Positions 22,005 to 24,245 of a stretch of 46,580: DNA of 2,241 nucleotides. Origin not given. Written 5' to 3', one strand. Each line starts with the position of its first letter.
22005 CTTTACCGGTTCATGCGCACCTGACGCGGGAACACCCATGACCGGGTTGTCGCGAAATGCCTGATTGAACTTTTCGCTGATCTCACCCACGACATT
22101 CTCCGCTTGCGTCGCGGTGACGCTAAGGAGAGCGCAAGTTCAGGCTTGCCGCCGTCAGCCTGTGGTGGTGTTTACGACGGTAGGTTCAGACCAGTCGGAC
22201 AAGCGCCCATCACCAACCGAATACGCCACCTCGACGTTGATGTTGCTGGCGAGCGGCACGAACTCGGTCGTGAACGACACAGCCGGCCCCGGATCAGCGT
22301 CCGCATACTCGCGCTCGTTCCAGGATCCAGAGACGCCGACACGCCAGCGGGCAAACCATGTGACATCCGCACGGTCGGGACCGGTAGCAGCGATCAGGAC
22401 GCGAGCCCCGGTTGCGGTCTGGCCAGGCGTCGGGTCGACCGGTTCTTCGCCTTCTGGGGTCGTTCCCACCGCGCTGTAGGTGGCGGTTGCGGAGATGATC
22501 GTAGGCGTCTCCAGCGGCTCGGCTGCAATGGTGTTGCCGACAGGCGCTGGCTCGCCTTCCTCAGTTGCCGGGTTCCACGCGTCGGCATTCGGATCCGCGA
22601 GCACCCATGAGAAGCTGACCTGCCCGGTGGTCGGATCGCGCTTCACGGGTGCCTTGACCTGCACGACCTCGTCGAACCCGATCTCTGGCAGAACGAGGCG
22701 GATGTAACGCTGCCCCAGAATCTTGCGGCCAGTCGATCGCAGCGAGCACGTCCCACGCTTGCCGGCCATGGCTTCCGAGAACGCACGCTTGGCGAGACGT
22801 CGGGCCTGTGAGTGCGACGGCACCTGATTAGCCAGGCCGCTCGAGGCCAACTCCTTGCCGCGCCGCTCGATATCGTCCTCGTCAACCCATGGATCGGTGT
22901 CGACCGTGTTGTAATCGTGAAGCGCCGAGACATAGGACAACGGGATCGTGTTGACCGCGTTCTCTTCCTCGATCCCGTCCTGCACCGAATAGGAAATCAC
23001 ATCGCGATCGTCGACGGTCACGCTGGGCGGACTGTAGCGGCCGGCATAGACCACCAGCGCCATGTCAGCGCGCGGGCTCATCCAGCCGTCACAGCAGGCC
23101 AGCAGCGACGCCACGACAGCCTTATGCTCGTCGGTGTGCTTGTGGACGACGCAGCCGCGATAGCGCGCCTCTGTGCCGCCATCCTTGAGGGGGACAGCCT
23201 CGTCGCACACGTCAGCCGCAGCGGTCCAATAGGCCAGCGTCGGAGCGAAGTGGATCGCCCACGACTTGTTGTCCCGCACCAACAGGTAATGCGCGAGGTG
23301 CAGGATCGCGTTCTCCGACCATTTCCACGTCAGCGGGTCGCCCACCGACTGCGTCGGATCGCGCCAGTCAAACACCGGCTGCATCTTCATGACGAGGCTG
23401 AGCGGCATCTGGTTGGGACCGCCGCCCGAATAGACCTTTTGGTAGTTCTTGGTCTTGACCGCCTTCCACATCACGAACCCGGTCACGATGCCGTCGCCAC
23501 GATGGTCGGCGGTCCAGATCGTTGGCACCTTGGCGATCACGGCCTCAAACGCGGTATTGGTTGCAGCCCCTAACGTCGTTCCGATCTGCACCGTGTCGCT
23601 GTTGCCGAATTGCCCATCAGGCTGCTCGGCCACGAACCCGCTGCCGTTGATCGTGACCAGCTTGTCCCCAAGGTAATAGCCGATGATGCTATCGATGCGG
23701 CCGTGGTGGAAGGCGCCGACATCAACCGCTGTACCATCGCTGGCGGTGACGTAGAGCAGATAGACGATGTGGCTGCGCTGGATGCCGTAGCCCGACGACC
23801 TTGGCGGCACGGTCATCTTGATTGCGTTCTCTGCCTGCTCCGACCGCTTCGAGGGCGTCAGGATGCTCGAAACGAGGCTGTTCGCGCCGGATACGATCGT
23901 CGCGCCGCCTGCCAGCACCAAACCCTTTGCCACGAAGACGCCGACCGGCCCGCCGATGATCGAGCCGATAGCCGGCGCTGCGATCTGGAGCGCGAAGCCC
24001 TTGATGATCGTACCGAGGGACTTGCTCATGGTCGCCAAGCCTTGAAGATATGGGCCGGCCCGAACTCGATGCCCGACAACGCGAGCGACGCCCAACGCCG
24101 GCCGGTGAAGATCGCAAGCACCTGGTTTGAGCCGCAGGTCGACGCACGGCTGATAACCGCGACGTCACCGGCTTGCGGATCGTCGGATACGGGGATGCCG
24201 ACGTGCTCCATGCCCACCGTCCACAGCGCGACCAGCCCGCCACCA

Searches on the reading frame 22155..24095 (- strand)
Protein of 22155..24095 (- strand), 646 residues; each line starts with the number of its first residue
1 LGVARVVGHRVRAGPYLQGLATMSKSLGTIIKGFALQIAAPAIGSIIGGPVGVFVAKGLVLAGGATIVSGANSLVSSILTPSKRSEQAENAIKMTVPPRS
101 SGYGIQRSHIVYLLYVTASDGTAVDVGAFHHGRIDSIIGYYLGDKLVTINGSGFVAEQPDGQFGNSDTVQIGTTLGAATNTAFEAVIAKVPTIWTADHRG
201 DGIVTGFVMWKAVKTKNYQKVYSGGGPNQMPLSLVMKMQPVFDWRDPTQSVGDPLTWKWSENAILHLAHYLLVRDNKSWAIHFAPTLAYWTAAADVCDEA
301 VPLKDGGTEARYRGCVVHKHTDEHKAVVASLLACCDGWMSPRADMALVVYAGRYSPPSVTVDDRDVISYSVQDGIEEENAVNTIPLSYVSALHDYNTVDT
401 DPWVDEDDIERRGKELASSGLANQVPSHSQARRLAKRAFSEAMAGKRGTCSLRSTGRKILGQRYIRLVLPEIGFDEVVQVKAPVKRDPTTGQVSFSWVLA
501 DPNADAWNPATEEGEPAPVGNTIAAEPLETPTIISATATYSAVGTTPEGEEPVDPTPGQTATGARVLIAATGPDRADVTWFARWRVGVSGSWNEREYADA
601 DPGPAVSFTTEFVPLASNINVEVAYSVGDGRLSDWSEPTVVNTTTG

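Call 27: search_protein_families(library=pfam, proteins=[window:22155-24095:-], max_evalue=0.001)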
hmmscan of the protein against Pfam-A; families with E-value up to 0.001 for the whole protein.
window:22155-24095:- (646 aa): 0 families

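Call 55: search_protein_families(library=phrogs, proteins=[window:22155-24095:-], max_evalue=0.00001)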
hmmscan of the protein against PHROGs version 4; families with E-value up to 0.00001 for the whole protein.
window:22155-24095:- (646 aa): 2 families
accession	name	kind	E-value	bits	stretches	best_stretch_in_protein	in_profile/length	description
phrog_5616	-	tail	5.3e-100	337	1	36-645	7-624/873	tail fiber protein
phrog_31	-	tail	8.7e-10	38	1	256-447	526-720/1565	central tail fiber J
